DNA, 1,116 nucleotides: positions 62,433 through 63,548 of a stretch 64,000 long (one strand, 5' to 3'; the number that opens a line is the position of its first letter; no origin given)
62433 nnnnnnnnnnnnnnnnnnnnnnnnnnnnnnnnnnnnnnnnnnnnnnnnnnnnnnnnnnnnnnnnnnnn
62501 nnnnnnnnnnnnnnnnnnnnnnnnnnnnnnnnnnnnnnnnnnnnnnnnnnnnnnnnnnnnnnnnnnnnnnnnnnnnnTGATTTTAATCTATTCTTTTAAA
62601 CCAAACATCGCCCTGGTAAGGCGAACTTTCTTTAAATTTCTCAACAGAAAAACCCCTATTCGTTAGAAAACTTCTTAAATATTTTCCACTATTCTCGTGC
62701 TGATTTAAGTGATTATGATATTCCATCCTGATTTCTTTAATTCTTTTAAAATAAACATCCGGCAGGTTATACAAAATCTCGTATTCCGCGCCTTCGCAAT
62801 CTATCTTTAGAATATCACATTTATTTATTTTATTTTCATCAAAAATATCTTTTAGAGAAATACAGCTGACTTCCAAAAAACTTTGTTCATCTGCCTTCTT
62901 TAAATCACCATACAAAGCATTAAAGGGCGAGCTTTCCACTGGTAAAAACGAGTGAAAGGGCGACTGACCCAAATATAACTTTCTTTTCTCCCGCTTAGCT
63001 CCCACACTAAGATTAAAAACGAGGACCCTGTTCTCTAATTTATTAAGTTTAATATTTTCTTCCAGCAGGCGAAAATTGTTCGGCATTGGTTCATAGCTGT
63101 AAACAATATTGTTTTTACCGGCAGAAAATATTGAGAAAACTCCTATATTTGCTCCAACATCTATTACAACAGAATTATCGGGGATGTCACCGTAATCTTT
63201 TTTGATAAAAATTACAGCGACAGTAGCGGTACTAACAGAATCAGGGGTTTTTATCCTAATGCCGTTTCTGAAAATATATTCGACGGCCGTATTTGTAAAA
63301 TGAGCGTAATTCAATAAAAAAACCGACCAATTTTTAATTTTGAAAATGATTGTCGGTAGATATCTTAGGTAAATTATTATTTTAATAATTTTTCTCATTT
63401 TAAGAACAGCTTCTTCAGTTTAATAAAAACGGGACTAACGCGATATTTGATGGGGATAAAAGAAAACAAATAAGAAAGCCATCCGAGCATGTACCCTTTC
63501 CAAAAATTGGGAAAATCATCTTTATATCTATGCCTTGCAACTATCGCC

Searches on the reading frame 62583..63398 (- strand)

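Call 62: search_protein_families(library=pfam, proteins=[window:62583-63398:-], max_evalue=0.0001)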
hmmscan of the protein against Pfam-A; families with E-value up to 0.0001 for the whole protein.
window:62583-63398:- (271 aa): 2 families
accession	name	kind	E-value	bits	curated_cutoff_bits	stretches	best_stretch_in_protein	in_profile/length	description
PF05050.19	Methyltransf_21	-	6.5e-21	75.7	22.7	1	80-251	1-172/173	Methyltransferase FkbM domain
PF02475.24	TRM5-TYW2_MTfase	-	1.3e-09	38.7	28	1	74-129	36-93/164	TRM5/TYW2 methyltransferase domain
